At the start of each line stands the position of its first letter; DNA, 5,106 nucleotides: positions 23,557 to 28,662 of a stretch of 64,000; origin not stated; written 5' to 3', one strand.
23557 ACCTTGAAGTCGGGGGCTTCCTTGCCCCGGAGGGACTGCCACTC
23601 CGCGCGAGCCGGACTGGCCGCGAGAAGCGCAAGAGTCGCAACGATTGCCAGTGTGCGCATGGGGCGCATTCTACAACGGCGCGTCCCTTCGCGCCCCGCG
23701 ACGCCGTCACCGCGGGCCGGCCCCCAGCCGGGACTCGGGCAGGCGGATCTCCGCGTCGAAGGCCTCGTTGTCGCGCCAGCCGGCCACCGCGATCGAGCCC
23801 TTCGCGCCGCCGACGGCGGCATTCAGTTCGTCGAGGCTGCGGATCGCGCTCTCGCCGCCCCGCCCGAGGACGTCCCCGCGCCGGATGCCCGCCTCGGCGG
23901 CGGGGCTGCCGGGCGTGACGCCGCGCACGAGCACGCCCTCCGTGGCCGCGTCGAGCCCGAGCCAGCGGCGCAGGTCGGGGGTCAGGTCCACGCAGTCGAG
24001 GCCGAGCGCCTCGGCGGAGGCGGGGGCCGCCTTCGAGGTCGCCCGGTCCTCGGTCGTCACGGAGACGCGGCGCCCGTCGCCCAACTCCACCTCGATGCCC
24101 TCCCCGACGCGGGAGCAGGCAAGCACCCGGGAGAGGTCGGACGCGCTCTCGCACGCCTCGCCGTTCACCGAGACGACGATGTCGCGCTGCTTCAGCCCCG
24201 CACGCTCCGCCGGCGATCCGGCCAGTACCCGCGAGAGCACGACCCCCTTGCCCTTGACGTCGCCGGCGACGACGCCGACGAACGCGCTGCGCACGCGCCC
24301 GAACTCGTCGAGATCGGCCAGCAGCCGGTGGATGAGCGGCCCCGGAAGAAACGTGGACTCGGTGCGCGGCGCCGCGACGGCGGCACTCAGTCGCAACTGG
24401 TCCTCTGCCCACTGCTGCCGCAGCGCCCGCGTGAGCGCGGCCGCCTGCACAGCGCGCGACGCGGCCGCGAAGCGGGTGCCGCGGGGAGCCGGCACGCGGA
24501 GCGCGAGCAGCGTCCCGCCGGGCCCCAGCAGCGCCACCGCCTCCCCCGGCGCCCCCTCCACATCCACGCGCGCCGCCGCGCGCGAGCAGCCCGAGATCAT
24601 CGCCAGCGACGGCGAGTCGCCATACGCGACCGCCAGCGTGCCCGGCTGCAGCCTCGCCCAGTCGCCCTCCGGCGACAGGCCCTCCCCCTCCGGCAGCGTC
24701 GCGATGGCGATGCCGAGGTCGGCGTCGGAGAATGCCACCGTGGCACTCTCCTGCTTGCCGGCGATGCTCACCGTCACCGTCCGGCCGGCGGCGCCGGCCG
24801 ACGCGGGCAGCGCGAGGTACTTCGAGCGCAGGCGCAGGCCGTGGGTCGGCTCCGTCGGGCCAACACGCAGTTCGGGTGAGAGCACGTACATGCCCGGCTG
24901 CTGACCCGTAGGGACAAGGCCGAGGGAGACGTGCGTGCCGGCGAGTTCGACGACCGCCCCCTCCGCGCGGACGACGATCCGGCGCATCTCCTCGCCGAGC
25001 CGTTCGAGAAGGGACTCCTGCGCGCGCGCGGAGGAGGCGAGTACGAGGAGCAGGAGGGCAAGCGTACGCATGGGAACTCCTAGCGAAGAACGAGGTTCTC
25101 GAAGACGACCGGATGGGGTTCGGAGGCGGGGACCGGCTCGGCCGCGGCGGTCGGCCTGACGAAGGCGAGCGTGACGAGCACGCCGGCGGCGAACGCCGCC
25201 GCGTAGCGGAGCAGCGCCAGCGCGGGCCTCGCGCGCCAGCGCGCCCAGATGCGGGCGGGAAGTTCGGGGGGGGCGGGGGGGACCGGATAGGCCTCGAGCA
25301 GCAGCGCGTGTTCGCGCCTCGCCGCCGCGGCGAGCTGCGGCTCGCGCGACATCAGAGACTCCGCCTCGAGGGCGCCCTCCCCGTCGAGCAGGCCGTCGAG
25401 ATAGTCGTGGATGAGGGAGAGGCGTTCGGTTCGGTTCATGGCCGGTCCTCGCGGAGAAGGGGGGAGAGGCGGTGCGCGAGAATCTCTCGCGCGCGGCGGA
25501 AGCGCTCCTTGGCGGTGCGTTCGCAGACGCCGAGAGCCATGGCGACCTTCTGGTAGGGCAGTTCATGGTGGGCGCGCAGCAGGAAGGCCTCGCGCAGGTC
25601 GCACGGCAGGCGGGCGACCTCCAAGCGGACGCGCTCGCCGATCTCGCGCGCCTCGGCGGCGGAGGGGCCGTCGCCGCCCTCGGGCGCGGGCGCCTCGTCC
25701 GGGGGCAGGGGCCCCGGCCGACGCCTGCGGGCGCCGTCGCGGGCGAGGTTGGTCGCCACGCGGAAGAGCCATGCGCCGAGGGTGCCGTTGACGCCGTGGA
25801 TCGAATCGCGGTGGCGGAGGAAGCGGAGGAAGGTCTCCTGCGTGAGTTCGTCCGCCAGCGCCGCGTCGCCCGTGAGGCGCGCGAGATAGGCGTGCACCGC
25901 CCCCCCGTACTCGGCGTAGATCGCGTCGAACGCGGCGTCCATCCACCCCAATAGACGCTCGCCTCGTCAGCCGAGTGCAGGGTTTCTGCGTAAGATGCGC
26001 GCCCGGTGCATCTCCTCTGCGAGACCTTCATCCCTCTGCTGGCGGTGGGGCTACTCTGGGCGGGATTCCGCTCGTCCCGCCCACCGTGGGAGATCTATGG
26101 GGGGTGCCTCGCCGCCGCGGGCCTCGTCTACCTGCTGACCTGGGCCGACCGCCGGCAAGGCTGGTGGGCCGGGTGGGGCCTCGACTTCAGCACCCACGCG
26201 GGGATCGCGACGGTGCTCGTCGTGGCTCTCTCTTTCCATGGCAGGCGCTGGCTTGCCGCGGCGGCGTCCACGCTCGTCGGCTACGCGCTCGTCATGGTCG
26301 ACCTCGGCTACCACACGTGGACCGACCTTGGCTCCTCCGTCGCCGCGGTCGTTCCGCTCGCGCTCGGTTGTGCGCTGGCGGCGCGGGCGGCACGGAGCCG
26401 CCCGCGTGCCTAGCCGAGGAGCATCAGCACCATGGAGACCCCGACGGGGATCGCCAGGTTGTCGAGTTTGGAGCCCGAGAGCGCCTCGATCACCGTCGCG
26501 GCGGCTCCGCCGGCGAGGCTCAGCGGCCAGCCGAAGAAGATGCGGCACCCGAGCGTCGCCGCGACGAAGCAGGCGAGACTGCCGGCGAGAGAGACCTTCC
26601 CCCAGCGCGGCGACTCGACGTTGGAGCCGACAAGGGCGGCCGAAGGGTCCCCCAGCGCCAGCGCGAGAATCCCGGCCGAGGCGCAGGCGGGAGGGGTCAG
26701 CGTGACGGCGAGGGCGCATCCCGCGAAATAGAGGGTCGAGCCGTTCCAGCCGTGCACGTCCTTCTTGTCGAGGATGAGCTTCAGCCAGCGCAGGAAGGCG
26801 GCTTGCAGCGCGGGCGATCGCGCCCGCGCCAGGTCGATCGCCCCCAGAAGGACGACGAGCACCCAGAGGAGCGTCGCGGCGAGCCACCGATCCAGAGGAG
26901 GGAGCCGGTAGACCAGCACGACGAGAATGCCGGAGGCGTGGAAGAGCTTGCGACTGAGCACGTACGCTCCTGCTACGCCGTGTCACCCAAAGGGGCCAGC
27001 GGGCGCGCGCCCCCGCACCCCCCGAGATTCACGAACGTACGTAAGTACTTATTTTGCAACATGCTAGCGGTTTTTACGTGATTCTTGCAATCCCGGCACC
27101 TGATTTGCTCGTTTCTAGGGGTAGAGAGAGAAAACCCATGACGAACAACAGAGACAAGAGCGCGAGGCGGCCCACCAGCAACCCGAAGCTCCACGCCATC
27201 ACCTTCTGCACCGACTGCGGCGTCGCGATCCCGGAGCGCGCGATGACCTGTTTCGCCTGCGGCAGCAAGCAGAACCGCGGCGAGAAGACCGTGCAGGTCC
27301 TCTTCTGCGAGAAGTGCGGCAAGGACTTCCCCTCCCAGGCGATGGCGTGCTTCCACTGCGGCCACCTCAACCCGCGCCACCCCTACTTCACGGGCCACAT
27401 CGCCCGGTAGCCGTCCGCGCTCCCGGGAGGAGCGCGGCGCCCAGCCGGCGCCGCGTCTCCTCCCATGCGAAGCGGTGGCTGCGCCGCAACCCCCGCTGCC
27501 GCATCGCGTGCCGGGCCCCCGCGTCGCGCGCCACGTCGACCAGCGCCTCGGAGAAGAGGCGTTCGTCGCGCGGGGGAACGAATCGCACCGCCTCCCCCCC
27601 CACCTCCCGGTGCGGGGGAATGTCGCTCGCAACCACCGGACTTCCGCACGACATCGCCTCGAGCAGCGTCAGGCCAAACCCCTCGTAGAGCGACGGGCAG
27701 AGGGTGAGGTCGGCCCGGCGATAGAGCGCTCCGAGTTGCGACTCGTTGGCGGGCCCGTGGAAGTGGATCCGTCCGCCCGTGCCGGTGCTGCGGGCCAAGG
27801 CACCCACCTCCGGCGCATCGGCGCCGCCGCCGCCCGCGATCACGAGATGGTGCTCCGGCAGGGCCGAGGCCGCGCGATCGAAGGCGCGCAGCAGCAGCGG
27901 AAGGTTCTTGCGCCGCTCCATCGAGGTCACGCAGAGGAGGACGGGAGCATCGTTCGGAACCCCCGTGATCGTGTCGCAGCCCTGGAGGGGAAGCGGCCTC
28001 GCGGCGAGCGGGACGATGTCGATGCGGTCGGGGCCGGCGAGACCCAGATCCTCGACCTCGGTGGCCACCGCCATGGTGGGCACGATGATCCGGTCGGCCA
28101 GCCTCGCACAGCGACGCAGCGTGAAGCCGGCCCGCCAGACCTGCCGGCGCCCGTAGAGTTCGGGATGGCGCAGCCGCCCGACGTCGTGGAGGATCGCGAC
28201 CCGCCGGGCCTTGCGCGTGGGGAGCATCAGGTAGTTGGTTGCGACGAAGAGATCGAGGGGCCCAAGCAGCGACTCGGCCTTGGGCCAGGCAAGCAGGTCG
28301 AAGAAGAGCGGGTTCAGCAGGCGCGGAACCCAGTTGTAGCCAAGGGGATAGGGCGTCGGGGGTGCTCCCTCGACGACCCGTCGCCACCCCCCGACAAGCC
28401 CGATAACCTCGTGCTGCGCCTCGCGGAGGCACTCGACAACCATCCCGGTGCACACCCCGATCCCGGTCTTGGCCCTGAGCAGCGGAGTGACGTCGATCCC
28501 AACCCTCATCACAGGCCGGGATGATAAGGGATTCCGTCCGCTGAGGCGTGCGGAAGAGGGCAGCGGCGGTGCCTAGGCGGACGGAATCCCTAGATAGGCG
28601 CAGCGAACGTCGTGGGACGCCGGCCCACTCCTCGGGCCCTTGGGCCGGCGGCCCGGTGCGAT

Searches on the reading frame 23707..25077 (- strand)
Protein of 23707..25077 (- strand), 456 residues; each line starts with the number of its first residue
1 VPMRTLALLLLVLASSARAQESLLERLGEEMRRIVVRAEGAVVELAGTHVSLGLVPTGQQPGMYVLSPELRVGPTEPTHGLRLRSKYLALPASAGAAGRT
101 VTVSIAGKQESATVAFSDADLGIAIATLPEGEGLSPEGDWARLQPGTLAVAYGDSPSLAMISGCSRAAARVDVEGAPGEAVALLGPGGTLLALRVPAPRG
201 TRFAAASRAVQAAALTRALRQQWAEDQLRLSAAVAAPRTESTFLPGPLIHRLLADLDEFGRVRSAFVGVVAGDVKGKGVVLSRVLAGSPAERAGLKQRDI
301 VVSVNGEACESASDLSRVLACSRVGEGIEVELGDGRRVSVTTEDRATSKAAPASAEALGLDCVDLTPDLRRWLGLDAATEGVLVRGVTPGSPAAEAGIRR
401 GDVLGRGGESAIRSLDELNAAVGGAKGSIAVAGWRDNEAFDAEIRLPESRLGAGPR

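Call 19: search_protein_families(library=pfam, max_evalue=0.01, proteins=[window:23707-25077:-])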
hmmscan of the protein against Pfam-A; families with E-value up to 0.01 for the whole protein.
window:23707-25077:- (456 aa): 3 families
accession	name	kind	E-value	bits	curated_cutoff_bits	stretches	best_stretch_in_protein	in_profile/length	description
PF17820.7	PDZ_6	-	2.8e-18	65.8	27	2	282-326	3-46/54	PDZ domain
PF13180.12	PDZ_2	-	2e-15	57.3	27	2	272-332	8-67/80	PDZ domain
PF00595.29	PDZ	-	3.9e-13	50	23.2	1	271-330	18-76/81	PDZ domain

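Call 45: search_solved_structures(query=window:23707-25071:-, max_evalue=0.1, show_alignments=1)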
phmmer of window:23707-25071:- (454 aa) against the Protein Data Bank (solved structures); distinct sequences matched with E-value up to 0.1: 136 (the best 60 are shown).
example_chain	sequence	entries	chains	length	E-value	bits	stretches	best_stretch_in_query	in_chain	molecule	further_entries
6jjk_A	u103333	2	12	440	8.2e-12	48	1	242-423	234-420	Periplasmic serine endoprotease DegP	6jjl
3mh4_A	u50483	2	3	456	8.2e-12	48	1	242-423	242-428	Protease do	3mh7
1ky9_A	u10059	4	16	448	8.3e-12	47.9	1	242-423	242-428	PROTEASE DO | Periplasmic serine endoprotease DegP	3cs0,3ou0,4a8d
3mh5_A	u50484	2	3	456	8.3e-12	47.9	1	242-423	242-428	Protease do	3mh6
3otp_A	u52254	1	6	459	8.4e-12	47.9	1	242-423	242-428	Protease do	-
2zle_A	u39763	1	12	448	8.8e-12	47.9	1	242-423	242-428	Protease do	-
6jjo_A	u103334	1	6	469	9.2e-12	47.8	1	242-423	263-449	Periplasmic serine endoprotease DegP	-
6z05_A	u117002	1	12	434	1.3e-11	47.3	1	242-420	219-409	DegQ family serine endoprotease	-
4a8a_A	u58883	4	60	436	1.9e-11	46.7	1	248-440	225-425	PERIPLASMIC PH-DEPENDENT SERINE ENDOPROTEASE DEGQ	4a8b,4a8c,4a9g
7xs0_A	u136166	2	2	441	2.5e-11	46.4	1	243-425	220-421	Periplasmic serine endoprotease DegP-like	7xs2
8kic_D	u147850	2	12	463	2.8e-11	46.2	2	248-352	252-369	peptidase Do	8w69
5y2d_A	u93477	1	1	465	2.9e-11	46.2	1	243-425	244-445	Periplasmic serine endoprotease DegP-like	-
22kg_A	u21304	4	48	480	2.1e-08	36.7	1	273-412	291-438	Probable periplasmic serine endoprotease DegP-like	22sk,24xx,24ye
4ynn_A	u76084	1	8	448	1.9e-07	33.6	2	275-425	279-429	Protease DO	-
10br_A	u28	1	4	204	3.7e-07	32.6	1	265-429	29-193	Periplasmic serine protease DO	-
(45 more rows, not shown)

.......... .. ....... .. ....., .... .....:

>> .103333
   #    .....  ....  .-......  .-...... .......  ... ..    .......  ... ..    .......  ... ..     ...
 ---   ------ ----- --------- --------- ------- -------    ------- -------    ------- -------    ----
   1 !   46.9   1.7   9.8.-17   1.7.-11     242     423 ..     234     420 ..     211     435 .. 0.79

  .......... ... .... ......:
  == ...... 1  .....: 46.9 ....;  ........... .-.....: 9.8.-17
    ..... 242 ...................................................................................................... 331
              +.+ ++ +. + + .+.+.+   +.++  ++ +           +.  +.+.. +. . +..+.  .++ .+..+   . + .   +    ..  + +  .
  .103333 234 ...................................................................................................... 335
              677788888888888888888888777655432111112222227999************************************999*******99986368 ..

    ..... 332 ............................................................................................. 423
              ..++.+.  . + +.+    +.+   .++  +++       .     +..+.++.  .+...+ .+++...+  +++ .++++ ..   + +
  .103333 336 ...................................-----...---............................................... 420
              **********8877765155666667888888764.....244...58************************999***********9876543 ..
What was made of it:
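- On HtrA/DegP serine protease: Two PDZ domains, and collinear DegP homology over residues 242-423 (calls 19, 45). A weak HhoA match reaches residue 105 (call 45).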

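Call 49: search_protein_families(library=ncbifam, max_evalue=0.01, proteins=[window:23707-25071:-])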
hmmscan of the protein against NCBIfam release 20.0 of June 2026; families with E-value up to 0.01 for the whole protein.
window:23707-25071:- (454 aa): 22 families
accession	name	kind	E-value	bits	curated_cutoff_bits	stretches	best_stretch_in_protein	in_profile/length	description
TIGR02037.1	degP_htrA_DO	subfamily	2.2e-23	82.9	416.2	1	247-430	220-422/434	Do family serine endopeptidase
NF041521.1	HhoA_HhoB_HtrA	equivalog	3.5e-18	66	450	2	274-333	262-321/335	HhoA/HhoB/HtrA family serine endopeptidase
NF047968.1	SerProtHtrA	equivalog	1.7e-14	54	470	2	274-330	288-344/357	serine protease HtrA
NF007526.1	PRK10139.1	equivalog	9.8e-14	50.9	756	2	275-354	291-370/456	serine endoprotease DegQ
NF008189.1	PRK10942.1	equivalog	5.9e-13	48.1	720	2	274-348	312-387/477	serine endoprotease DegP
NF041199.1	trx7_PDZ_seleno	equivalog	1.6e-11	43.7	300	2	275-329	203-258/390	Trx7/PDZ domain-containing (seleno)protein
NF040960.1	MamE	equivalog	2.7e-11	42.8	800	2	262-341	454-534/659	magnetosome formation protease MamE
TIGR02038.1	protease_degS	equivalog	1.3e-10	41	422.95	2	355-420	256-320/351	outer membrane-stress sensor serine endopeptidase DegS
NF008147.1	PRK10898.1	equivalog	4.5e-10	39.2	408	1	274-330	278-334/352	outer membrane-stress sensor serine endopeptidase DegS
TIGR00225.1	prc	subfamily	3.4e-07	29.7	218.6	1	275-310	62-97/335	C-terminal processing peptidase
NF040965.1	MamP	equivalog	2e-06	27.6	300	1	356-419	114-175/290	magnetosome magnetite formation protein MamP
NF053637.1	SerProtHtrAspr2045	equivalog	3.6e-06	26.2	650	0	275-337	319-381/394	serine protease HtrA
TIGR00054.1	TIGR00054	equivalog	3.8e-06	26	147.55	1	277-318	204-245/421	RIP metalloprotease RseP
NF050055.1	SerProtHtrAMycob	equivalog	1.3e-05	24.3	800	1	267-341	419-497/502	serine protease HtrA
NF052377.1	lmo1851_S41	exception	5.8e-05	21.9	725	1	260-330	102-172/468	lmo1851 family serine protease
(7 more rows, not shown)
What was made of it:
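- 23707..25071 (-): Exported 454-aa protein with two PDZ domains, homologous to the C-terminal half of DegP/HtrA. Pfam PDZ_6, PDZ_2 and PDZ (call 19); PDB DegP match over residues 242-423 (call 45); TIGR02037 82.9 bits, below its 416 cutoff (call 49).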

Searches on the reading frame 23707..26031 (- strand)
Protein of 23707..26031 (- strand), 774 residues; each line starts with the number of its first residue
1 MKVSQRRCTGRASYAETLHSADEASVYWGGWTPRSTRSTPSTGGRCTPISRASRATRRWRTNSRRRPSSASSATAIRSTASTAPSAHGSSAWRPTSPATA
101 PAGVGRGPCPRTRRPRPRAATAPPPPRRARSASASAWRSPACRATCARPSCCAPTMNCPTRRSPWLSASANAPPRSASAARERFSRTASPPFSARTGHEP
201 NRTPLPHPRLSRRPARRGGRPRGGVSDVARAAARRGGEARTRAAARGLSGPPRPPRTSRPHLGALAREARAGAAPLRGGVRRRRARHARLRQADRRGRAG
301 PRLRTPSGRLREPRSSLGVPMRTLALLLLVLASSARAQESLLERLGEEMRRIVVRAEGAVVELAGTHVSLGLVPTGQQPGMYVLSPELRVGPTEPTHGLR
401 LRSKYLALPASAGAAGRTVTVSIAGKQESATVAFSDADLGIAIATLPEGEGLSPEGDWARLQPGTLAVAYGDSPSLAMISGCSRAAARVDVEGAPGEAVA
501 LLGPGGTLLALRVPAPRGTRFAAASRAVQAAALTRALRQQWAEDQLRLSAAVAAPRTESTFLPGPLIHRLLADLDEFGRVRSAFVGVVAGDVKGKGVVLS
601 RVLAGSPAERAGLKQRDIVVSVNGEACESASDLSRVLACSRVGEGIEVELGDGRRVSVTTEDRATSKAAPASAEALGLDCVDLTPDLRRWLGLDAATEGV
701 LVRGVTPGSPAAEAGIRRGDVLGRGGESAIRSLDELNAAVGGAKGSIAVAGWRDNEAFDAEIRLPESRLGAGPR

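Call 8: search_protein_families(library=pfam, proteins=[window:23707-26031:-])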
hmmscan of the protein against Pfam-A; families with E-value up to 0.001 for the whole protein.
window:23707-26031:- (774 aa): 3 families
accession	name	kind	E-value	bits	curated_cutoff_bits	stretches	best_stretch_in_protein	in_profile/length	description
PF17820.7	PDZ_6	-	1.1e-17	63.9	27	2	600-644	3-46/54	PDZ domain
PF13180.12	PDZ_2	-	1.2e-14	54.7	27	2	590-650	8-67/80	PDZ domain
PF00595.29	PDZ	-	1.7e-12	48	23.2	1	589-648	18-76/81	PDZ domain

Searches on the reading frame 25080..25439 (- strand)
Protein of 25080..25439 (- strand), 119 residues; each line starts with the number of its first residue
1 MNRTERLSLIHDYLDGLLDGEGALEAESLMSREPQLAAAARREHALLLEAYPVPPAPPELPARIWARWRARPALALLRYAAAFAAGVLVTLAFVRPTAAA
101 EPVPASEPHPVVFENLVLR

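Call 19: search_protein_families(library=pfam, max_evalue=0.01, proteins=[window:25080-25439:-])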
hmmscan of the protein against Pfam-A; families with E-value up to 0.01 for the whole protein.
window:25080-25439:- (119 aa): 0 families

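Call 49: search_protein_families(library=ncbifam, max_evalue=0.01, proteins=[window:25080-25439:-])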
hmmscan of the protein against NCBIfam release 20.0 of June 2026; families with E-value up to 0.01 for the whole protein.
window:25080-25439:- (119 aa): 1 family
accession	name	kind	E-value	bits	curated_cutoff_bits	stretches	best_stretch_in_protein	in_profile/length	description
NF010501.0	PRK13920.1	subfamily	0.0002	21.1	225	1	9-91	7-92/213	putative anti-sigmaE protein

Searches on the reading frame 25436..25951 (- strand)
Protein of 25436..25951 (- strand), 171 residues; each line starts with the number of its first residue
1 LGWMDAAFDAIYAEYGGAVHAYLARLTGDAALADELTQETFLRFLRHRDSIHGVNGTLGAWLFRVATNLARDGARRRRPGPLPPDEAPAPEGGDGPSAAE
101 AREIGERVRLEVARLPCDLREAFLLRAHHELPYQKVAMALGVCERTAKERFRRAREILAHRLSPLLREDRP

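Call 19: search_protein_families(library=pfam, max_evalue=0.01, proteins=[window:25436-25951:-])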
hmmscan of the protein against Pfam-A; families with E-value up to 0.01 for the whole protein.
window:25436-25951:- (171 aa): 4 families
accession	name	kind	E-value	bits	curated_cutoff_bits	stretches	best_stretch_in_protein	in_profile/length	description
PF04542.20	Sigma70_r2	-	6.4e-15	55.2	24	1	11-78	1-69/71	Sigma-70 region 2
PF08281.18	Sigma70_r4_2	-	7.2e-07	29.2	25.7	1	107-156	3-52/54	Sigma-70, region 4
PF13613.12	HTH_Tnp_4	-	0.0022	18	27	1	123-164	12-53/53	Helix-turn-helix of DDE superfamily endonuclease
PF02042.20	RWP-RK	-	0.0033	17.7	29.3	1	125-153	7-35/49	RWP-RK domain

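Call 49: search_protein_families(library=ncbifam, max_evalue=0.01, proteins=[window:25436-25951:-])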
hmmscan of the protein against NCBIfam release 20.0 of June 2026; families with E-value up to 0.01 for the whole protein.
window:25436-25951:- (171 aa): 67 families (the best 25 are shown)
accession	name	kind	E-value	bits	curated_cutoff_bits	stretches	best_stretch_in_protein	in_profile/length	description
NF009166.1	PRK12513.1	equivalog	2.4e-26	92.6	206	1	6-163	22-187/193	RNA polymerase sigma factor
TIGR02983.1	SigE-fam_strep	subfamily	1.2e-19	70.8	141.55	1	6-162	6-158/162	SigE family RNA polymerase sigma factor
TIGR02937.1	sigma70-ECF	superfamily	7e-19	68.1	42.9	1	7-162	2-165/165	sigma-70 family RNA polymerase sigma factor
NF007229.0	PRK09647.1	equivalog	7.8e-19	67.9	265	1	7-163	45-203/220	RNA polymerase sigma factor SigE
NF004113.0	PRK05602.1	equivalog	2.5e-18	66.5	208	1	17-163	56-202/211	RNA polymerase sigma factor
TIGR02950.1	SigM_subfam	subfamily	3e-18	66.2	147.95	1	9-161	3-157/159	RNA polymerase sigma factor, SigM family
TIGR02985.1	Sig70_bacteroi1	subfamily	3.7e-17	63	126.4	2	7-75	2-69/162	RNA polymerase sigma-70 factor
NF007227.0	PRK09645.1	subfamily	9.3e-17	61.5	202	1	7-154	14-162/177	sigma-70 family RNA polymerase sigma factor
NF007223.0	PRK09641.1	equivalog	5.9e-15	55.6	209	1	7-163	19-185/187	RNA polymerase sigma factor SigW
TIGR02939.1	RpoE_Sigma70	equivalog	7.3e-15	55.5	236.15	1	6-166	20-190/190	RNA polymerase sigma factor RpoE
TIGR02952.1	Sig70_famx2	equivalog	1.4e-14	54.4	206.45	1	6-158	11-166/170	ECF subfamily RNA polymerase sigma factor, BldN family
TIGR02948.1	SigW_bacill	equivalog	1.6e-14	54.4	243.1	1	7-163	19-185/187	RNA polymerase sigma factor SigW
TIGR02959.1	SigZ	equivalog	1.6e-14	54.1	168.65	1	14-162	3-148/170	RNA polymerase sigma factor SigZ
NF009192.0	PRK12540.1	equivalog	2.1e-14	53.5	307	1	18-161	17-158/182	RNA polymerase sigma factor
NF007215.0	PRK09637.1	equivalog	1.9e-13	50.8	212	1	9-161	4-153/181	RNA polymerase sigma factor SigZ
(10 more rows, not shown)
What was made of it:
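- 25436..25951 (-): ECF-type sigma factor (171 aa). Pfam Sigma70_r2 and Sigma70_r4_2 (call 19); TIGR02937 68.1 bits, above its 42.9 cutoff (call 49).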

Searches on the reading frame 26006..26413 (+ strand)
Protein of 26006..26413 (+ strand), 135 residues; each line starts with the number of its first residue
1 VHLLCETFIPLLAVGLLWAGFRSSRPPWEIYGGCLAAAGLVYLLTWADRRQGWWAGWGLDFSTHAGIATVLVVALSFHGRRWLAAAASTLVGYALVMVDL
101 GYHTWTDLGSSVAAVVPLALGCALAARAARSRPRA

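Call 19: search_protein_families(library=pfam, max_evalue=0.01, proteins=[window:26006-26413:+])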
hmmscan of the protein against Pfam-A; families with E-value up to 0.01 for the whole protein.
window:26006-26413:+ (135 aa): 0 families

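Call 49: search_protein_families(library=ncbifam, max_evalue=0.01, proteins=[window:26006-26413:+])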
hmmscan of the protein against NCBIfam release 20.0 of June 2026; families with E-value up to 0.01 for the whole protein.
window:26006-26413:+ (135 aa): 1 family
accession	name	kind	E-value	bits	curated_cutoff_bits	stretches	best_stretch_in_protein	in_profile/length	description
NF049986.1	memb_Rv1678_C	equivalog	0.0041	17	50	1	12-75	20-82/95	Rv1678 family membrane protein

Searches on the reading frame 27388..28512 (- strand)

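Call 19: search_protein_families(library=pfam, max_evalue=0.01, proteins=[window:27388-28512:-])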
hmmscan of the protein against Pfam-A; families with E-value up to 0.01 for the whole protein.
window:27388-28512:- (374 aa): 6 families
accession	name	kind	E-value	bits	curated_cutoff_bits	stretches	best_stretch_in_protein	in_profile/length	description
PF00534.26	Glycos_transf_1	-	6.2e-32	110.9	26.4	1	184-341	10-169/172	Glycosyl transferases group 1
PF13692.12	Glyco_trans_1_4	-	5e-28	98.6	27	1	190-330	2-142/142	Glycosyl transferases group 1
PF20706.3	GT4-conflict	-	3.1e-10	40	26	1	188-297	196-312/385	Family 4 Glycosyltransferase in conflict systems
PF13439.12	Glyco_transf_4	-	8.4e-09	36.1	28.5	1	17-168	3-163/170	Glycosyltransferase Family 4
PF13524.12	Glyco_trans_1_2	-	9.6e-08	32.5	25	1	211-346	5-130/144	Glycosyl transferase-like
PF13579.12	Glyco_trans_4_4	-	2.8e-06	28.2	29.7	1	16-169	1-157/158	Glycosyl transferase 4-like domain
